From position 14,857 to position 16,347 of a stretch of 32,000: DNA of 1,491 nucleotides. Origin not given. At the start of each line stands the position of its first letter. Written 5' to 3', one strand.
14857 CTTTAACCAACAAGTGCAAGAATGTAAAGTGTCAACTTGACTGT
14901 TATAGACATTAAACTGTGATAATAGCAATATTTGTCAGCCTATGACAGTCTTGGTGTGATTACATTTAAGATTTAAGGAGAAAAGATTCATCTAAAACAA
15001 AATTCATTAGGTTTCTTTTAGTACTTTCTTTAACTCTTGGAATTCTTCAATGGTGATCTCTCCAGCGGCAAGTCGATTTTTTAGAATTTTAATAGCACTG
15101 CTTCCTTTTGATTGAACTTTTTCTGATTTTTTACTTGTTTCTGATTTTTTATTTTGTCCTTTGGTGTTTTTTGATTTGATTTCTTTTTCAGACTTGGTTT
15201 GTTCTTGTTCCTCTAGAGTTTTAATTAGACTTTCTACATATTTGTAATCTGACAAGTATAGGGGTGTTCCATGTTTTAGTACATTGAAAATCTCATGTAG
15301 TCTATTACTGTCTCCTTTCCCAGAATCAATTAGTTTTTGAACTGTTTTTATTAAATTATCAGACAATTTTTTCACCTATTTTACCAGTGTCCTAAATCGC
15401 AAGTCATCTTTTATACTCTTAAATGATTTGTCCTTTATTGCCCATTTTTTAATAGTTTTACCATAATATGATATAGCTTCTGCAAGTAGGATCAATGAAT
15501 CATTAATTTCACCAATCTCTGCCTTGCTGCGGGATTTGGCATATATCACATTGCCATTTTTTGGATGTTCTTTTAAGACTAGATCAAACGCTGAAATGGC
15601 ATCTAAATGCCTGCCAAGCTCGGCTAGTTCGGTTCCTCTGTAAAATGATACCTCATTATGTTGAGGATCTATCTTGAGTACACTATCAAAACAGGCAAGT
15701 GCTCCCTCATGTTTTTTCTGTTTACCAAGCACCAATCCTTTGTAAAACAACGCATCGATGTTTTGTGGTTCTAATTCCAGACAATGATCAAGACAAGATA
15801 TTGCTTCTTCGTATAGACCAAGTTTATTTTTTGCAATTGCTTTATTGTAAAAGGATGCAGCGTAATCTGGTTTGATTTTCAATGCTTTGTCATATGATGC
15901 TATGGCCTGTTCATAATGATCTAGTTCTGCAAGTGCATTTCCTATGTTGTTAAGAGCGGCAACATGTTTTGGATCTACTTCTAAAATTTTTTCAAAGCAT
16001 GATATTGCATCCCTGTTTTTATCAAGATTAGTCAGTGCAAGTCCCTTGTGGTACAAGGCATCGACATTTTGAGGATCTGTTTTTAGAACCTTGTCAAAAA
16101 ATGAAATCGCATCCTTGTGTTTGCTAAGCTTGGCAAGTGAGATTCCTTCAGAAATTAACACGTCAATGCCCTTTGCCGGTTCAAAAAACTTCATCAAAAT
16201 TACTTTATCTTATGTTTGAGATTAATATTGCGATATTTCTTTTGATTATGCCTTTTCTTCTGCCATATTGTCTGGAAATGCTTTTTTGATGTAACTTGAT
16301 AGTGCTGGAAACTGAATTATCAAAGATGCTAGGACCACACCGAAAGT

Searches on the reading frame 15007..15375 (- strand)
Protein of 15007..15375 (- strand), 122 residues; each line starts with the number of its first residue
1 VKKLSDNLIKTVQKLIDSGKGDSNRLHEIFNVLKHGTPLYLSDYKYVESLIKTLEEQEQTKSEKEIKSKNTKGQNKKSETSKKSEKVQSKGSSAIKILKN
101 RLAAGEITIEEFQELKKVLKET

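Call 3: search_protein_families(library=pfam, proteins=[window:15007-15375:-], max_evalue=1)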
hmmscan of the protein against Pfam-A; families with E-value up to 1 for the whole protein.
window:15007-15375:- (122 aa): 9 families
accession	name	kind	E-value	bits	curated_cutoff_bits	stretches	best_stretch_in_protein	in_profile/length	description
PF09851.14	SHOCT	-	2.1e-08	34.1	27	1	94-119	2-27/28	Short C-terminal domain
PF20451.3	Calmod_bind_M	-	0.015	16.3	24.5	1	2-31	20-49/67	Calmodulin binding protein central domain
PF09110.16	HAND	-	0.018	16.3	26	1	38-119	29-106/109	HAND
PF02390.23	Methyltransf_4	-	0.037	13.9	24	1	24-95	98-171/173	Putative methyltransferase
PF20612.3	SHOCT_2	-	0.038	14.6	24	1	93-122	14-43/53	SHOCT domain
PF08044.16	DUF1707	-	0.089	13.3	27.6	1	94-114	11-31/53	DUF1707 SHOCT-like domain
PF18495.6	VbhA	-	0.26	11.8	25.9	1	98-114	26-42/47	Antitoxin VbhA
PF05120.17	GvpG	-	0.35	11.5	30.6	1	96-119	38-61/67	Gas vesicle protein G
PF12922.13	Cnd1_N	-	0.49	10.6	27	1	2-87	5-86/164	non-SMC mitotic condensation complex subunit 1, N-term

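Call 4: search_protein_families(library=ncbifam, proteins=[window:15007-15375:-], max_evalue=1)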
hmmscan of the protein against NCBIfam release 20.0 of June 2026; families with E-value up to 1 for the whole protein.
window:15007-15375:- (122 aa): 3 families
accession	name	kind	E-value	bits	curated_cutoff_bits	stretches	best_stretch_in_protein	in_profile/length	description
NF045667.1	MTase_DVU1556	equivalog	0.058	12.8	155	1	24-121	102-174/213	DVU_1556 family methyltransferase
NF049924.1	PTSGlctlSorbSrlE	equivalog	0.57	9.1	400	1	48-107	114-170/330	PTS glucitol/sorbitol transporter subunit IIB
NF047773.1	phas_rel_Lepto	domain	0.82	9.5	35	0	55-100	20-67/68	phasin-related domain-containing protein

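Call 79: search_protein_families(library=phrogs, proteins=[window:15007-15375:-], max_evalue=0.1)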
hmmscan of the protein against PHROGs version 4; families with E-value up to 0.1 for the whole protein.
window:15007-15375:- (122 aa): 4 families
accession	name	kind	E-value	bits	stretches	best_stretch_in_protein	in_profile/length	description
phrog_5572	-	unknown function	0.0018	19.7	1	58-117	40-97/130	-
phrog_3169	-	unknown function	0.0041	17.2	1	8-100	195-287/474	-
phrog_809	-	transcription regulation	0.013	16.4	1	13-31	20-38/54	transcriptional regulator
phrog_8521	-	unknown function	0.016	16.8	1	25-99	16-84/95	-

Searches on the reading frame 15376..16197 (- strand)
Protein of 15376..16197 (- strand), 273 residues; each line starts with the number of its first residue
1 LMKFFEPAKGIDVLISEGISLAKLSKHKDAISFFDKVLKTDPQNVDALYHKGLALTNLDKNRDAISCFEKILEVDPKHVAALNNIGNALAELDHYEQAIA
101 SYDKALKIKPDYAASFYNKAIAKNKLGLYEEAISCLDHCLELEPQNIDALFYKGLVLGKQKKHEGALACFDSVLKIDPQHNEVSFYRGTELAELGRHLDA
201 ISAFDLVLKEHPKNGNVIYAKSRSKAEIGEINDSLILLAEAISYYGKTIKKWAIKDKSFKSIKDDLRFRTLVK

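Call 54: search_protein_families(library=pfam, proteins=[window:15376-16197:-], max_evalue=0.0001)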
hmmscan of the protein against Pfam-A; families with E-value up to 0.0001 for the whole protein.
window:15376-16197:- (273 aa): 23 families
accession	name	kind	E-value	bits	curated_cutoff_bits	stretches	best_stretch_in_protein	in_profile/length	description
PF00515.34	TPR_1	-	6.4e-44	146.5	27.8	4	80-112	2-34/34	Tetratricopeptide repeat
PF07719.23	TPR_2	-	3.2e-37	124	27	2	80-112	2-34/34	Tetratricopeptide repeat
PF13181.12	TPR_8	-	1.7e-30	103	25.7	2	81-112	3-34/34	Tetratricopeptide repeat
PF13431.12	TPR_17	-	2.8e-29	99.3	24.4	1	67-100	1-34/34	Tetratricopeptide repeat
PF13414.12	TPR_11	-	9.2e-26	89.7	26.8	1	86-127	1-42/42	TPR repeat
PF13432.12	TPR_16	-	1.8e-24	86.3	32.7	1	60-112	12-64/65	Tetratricopeptide repeat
PF14559.12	TPR_19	-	1.3e-22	80.3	25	3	25-80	5-62/68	Tetratricopeptide repeat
PF13174.12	TPR_6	-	1.1e-20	73.2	26.3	0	148-179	1-32/33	Tetratricopeptide repeat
PF13371.12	TPR_9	-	1e-19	70.7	35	1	87-150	3-66/73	Tetratricopeptide repeat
PF13428.12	TPR_14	-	1.2e-19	69.3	23.5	0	120-154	8-42/44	Tetratricopeptide repeat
PF13424.12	TPR_12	-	2.2e-18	66.6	30.1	2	47-109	5-75/77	Tetratricopeptide repeat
PF12895.13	ANAPC3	-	3.6e-16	59.6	27.2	3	26-104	4-81/82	Anaphase-promoting complex, cyclosome, subunit 3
PF14853.12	Fis1_TPR_C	-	5e-12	46.3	25.3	0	117-150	5-38/53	Fis1 C-terminal tetratricopeptide repeat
PF23914.1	TPR_CcmH_CycH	-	3.3e-11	43.7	42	1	84-180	55-154/158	Cytochrome c-type biogenesis protein H TPR domain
PF13176.12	TPR_7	-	4.3e-11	42.4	27.9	0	81-111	1-31/36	Tetratricopeptide repeat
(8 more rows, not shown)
